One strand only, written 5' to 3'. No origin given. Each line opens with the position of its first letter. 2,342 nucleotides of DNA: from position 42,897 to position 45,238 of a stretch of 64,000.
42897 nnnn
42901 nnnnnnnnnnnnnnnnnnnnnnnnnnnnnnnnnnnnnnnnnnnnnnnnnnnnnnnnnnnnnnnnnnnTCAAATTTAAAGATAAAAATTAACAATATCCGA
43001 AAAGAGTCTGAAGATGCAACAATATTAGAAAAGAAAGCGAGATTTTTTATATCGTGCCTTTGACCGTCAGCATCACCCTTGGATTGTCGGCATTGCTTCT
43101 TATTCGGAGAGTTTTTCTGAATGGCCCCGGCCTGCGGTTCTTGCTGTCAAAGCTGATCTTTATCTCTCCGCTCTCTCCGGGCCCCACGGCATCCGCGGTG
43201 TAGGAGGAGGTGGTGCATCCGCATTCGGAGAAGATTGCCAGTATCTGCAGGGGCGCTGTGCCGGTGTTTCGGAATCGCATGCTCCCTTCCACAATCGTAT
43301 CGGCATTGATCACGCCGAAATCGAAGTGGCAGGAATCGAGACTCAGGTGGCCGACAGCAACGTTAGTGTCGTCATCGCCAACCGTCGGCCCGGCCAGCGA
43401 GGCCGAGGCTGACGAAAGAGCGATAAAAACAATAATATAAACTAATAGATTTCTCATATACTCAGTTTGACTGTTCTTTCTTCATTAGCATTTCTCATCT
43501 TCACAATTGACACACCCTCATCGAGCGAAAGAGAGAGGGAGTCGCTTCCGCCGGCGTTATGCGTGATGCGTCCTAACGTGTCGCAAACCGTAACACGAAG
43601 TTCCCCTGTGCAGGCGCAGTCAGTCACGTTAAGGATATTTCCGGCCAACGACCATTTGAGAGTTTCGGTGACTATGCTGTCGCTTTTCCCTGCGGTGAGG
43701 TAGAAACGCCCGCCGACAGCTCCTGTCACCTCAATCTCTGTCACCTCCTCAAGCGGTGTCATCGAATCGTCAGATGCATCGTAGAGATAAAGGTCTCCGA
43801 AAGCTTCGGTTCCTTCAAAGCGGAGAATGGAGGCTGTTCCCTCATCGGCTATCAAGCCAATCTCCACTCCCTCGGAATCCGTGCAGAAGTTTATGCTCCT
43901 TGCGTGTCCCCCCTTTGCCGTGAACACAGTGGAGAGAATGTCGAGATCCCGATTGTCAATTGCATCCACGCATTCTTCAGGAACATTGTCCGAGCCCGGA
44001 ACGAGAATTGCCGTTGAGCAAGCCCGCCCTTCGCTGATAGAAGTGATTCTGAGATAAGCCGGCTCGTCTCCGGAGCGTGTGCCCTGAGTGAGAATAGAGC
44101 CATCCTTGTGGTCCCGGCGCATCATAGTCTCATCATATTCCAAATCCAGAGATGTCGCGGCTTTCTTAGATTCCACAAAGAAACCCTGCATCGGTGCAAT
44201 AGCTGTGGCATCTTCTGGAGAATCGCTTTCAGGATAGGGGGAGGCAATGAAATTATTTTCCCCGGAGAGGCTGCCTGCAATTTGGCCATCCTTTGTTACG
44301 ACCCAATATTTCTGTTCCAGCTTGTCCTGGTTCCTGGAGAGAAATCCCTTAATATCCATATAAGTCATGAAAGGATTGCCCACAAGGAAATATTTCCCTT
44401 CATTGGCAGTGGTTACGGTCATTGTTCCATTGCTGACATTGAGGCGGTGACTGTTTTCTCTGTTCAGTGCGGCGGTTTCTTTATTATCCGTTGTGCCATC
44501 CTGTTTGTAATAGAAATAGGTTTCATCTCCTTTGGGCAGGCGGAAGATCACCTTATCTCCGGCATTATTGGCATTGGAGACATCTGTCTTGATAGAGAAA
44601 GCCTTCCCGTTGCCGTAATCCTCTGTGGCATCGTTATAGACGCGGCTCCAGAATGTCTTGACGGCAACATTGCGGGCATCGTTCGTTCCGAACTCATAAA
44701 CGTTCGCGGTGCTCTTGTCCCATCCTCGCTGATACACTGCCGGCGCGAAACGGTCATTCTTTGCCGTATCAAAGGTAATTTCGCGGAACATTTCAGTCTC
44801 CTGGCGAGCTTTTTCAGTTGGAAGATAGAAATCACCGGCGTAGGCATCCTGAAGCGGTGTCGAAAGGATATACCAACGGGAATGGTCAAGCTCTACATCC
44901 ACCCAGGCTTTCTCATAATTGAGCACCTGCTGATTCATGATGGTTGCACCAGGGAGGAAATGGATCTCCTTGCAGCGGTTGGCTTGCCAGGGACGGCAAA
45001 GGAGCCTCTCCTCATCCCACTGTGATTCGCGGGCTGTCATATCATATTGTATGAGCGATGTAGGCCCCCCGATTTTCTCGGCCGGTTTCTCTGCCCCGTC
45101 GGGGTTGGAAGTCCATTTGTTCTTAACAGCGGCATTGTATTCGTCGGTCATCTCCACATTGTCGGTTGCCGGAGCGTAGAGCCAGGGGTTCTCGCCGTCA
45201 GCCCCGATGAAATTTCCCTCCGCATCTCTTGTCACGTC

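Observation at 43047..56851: Mfa-like (type V) pilus operon with an expanded six-gene layout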

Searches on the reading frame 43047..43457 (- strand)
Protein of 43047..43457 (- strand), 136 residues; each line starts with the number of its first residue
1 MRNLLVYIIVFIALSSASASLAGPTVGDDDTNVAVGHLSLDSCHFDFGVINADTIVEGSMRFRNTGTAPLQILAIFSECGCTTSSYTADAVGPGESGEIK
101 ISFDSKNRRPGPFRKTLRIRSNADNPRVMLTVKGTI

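Call 4: search_protein_families(library=pfam, proteins=[window:43047-43457:-], max_evalue=0.01)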
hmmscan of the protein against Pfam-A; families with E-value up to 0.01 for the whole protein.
window:43047-43457:- (136 aa): 2 families
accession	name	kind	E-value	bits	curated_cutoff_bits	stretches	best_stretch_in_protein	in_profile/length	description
PF07610.17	DUF1573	-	3.3e-26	91.6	26.1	1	40-136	3-98/98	Protein of unknown function (DUF1573)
PF22544.2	HYDIN_VesB_CFA65-like_Ig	-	1.1e-13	51.6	25.5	1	37-135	2-100/100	HYDIN/CFA65/VesB-like, Ig-like domain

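Call 5: search_protein_families(library=ncbifam, proteins=[window:43047-43457:-], max_evalue=0.01)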
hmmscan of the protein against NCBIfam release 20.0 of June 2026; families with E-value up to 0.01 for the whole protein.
window:43047-43457:- (136 aa): 2 families
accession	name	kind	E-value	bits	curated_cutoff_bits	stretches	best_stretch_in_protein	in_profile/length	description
NF041425.1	OS_HP2_seleno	subfamily_domain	5.7e-16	58.6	100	1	43-136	4-97/98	OS_HP2 family (seleno)protein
NF012200.0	choice_anch_D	domain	0.00017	22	45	1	30-125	9-107/108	choice-of-anchor D domain-containing protein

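Call 63: search_solved_structures(query=A4, max_evalue=1)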
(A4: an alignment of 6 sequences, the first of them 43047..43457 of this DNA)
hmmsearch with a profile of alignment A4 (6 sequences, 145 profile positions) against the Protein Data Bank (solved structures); distinct sequences matched with E-value up to 1: 2.
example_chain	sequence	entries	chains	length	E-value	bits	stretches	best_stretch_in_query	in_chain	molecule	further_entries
2qsv_A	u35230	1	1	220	0.027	17.3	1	34-109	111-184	Uncharacterized protein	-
7n61_1B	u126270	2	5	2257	0.55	13.1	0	27-139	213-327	FAP65 | Flagellar associated protein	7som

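Call 67: find_homologous_proteins(query=window:43047-43457:-, max_evalue=0.00001)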
Query window:43047-43457:- (136 aa): 19 proteins with E <= 0.00001 among 33 candidates.
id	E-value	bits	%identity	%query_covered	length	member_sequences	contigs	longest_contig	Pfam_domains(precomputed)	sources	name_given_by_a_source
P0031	2.1e-78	278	98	96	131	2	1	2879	PF07610.18,PF22544.3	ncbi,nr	ncbi:MAG: DUF1573 domain-containing protein, partial [Muribaculaceae bacterium]|nr:DUF1573 domain-co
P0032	3.5e-46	174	63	100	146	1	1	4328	PF07610.18,PF22544.3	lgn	-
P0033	1.2e-45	172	62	100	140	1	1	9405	PF07610.18,PF22544.3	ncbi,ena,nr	ncbi:MAG: DUF1573 domain-containing protein [Muribaculaceae bacterium]|nr:DUF1573 domain-containing 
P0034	1.2e-45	172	66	91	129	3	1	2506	PF07610.18,PF22544.3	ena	-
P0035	3.5e-44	168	60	100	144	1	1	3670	PF07610.18,PF22544.3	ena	-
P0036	1.4e-38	149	54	100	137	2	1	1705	PF07610.18,PF22544.3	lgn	-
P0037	1.1e-37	146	56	93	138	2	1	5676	PF07610.18,PF22544.3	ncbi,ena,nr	ncbi:MAG: DUF1573 domain-containing protein [Muribaculaceae bacterium]|nr:DUF1573 domain-containing 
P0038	3.0e-36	142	53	95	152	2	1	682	PF07610.18,PF22544.3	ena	-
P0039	3.5e-35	138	62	76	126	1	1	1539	PF07610.18,PF22544.3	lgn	-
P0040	6.8e-35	138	64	74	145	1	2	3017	PF07610.18,PF22544.3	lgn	-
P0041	7.8e-33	131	57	76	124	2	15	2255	PF07610.18,PF22544.3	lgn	-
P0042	4.6e-32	128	52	100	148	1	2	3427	PF07610.18,PF22544.3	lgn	-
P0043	1.1e-31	127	50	98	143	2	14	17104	PF07610.18,PF22544.3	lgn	-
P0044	3.6e-31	126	54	93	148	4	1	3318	PF07610.18,PF22544.3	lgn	-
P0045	3.9e-31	125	53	93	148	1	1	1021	PF07610.18,PF22544.3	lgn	-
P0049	1.6e-10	59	32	97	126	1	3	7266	PF07610.18,PF22544.3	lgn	-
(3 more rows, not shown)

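Call 68: find_encoding_contigs(protein=P0043, flank=10000, max_places=2)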
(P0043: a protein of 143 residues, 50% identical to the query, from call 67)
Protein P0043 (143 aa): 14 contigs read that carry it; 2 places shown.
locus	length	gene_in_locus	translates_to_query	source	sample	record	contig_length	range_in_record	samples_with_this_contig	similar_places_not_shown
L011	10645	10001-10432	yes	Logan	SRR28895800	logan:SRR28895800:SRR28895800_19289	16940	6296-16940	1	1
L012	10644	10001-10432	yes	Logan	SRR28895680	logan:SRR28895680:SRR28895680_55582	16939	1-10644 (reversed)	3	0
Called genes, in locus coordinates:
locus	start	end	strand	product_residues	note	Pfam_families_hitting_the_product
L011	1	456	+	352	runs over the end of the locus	PF08842:Mfa2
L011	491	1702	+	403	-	-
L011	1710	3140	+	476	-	-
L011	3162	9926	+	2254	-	-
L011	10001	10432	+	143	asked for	PF07610:DUF1573, PF22544:HYDIN_VesB_CFA65-like_Ig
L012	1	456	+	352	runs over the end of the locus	PF08842:Mfa2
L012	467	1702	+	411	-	-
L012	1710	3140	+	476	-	-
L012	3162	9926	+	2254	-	-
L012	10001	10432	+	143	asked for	PF07610:DUF1573, PF22544:HYDIN_VesB_CFA65-like_Ig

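Call 69: find_encoding_contigs(protein=P0049, flank=10000, max_places=2)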
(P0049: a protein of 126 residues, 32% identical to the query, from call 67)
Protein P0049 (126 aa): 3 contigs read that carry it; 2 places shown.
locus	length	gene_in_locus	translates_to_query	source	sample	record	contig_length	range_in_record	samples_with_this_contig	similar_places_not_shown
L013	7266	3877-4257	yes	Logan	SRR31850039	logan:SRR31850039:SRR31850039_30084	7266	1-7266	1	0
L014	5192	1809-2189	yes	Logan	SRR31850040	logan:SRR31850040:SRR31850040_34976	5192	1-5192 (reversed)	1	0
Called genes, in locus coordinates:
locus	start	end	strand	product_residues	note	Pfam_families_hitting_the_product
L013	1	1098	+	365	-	?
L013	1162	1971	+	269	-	PF00215:OMPdecase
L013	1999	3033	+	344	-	PF00383:dCMP_cyt_deam_1, PF01872:RibD_C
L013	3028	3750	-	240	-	PF10988:DUF2807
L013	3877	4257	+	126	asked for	PF07610:DUF1573, PF22544:HYDIN_VesB_CFA65-like_Ig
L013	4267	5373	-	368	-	PF02463:SMC_N, PF13175:AAA_15 (weak), PF13476:AAA_23, PF13555:AAA_29 (faint), PF13304:AAA_21 (faint)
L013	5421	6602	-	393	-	PF00578:AhpC-TSA, PF08534:Redoxin, PF13905:Thioredoxin_8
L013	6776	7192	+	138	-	-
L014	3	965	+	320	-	?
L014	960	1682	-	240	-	PF10988:DUF2807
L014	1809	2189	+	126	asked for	PF07610:DUF1573, PF22544:HYDIN_VesB_CFA65-like_Ig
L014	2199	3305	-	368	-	PF02463:SMC_N, PF13175:AAA_15 (weak), PF13476:AAA_23, PF13555:AAA_29 (faint), PF13304:AAA_21 (faint)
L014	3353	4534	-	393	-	PF00578:AhpC-TSA, PF08534:Redoxin, PF13905:Thioredoxin_8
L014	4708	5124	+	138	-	-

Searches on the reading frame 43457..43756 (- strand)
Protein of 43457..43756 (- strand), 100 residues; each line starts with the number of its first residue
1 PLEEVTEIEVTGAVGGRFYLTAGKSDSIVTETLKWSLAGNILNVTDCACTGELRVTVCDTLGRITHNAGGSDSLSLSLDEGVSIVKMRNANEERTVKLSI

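Call 37: search_protein_families(library=ncbifam, proteins=[window:43457-43756:-], max_evalue=10)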
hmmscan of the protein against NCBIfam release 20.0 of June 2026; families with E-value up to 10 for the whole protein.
window:43457-43756:- (100 aa): 1 family
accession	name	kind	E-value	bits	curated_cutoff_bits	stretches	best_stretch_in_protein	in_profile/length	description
TIGR04183.1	Por_Secre_tail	domain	0.064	13.2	23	1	53-99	21-70/72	T9SS type A sorting domain-containing protein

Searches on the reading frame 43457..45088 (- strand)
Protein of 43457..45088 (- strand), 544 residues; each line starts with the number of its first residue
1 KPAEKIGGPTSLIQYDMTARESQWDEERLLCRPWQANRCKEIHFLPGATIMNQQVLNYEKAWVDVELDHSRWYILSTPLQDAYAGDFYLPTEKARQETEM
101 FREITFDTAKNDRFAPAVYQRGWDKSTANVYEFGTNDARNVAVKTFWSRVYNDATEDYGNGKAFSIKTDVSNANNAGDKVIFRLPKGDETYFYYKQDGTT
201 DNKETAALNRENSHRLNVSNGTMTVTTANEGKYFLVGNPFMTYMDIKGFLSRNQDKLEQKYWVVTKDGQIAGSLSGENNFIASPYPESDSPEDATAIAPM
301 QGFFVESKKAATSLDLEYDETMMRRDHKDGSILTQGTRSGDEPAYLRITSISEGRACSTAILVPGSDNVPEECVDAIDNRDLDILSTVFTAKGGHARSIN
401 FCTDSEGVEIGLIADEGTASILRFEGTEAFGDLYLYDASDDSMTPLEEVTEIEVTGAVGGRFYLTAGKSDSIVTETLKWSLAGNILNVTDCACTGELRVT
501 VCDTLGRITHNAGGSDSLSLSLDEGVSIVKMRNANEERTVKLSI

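Call 93: find_homologous_proteins(query=A5, max_evalue=0.001)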
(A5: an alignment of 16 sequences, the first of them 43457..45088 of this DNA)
Query A5 (16 sequences) (544 aa, profile of the alignment): 146 proteins with E <= 0.001 among 8000 candidates; the best 120 are listed.
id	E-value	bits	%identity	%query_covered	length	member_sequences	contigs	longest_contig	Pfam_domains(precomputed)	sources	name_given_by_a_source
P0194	2.5e-186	639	34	94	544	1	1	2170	-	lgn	-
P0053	1.2e-184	633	50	99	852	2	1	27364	-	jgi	-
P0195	1.2e-179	617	35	97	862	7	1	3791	-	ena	-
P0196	7.4e-179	614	41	100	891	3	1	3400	PF18962.8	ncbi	ncbi:MAG: T9SS type A sorting domain-containing protein, partial [Candidatus Limisoma sp.]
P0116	2.2e-175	603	40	97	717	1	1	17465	-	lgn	-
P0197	7.4e-171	588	49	100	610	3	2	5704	-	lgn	-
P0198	1.2e-169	584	49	100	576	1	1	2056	-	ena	-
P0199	2.0e-169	583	42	95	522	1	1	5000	-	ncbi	-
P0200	1.4e-164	567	37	93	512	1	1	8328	-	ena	-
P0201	2.9e-162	559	33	98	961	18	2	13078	-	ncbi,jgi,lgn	jgi:hypothetical protein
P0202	1.2e-161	557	41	85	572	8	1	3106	-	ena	-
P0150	5.4e-160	552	37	98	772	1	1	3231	-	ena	-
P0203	2.8e-159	549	50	91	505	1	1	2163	PF18962.8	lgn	-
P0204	2.2e-158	547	52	91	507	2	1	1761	-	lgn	-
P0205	3.4e-157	543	32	94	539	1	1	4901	-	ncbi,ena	-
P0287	1.1e-25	108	-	-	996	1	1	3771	PF13385.14,PF18962.8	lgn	-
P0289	2.0e-23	101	26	16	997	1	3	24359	PF13385.14,PF18962.8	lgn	-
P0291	2.7e-23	101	26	26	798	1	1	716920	PF18962.8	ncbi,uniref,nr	ncbi:T9SS type A sorting domain-containing protein [Polaribacter aestuariivivens]|uniref:T9SS type A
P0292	1.7e-22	98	-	-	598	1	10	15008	PF12951.14,PF18962.8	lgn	-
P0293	2.1e-22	98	25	58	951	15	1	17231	PF18962.8,PF00041.28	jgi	jgi:hypothetical protein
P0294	4.5e-21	93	28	16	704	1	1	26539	PF18962.8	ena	-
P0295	1.1e-20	92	31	16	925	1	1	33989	PF18962.8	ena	-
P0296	1.1e-20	92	32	17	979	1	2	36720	PF00932.26,PF18962.8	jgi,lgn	jgi:hypothetical protein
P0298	3.8e-20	90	28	23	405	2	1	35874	PF18962.8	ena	-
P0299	7.9e-20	89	31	17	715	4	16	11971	PF18962.8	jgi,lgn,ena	-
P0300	2.2e-19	88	34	18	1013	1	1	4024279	PF00932.26,PF18962.8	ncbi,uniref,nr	ncbi:hypothetical protein BTO06_11585 [Tenacibaculum sp. SZ-18]|uniref:beta strand repeat-containing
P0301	2.4e-19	87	32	18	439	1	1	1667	PF18962.8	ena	-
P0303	5.0e-19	86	27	57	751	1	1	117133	PF18962.8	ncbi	-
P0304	2.0e-18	84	31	17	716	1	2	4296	PF18962.8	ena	-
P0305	2.3e-18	84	28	21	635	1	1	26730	PF18962.8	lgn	-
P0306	4.2e-18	83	34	17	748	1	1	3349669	PF18962.8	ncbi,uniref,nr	ncbi:hypothetical protein BWZ20_06375 [Winogradskyella sp. J14-2]|uniref:T9SS type A sorting domain-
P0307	1.0e-17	82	28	18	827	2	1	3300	PF18962.8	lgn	-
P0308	1.1e-17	82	34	17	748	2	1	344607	PF18962.8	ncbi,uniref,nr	ncbi:T9SS type A sorting domain-containing protein [Winogradskyella algicola]|uniref:T9SS type A sor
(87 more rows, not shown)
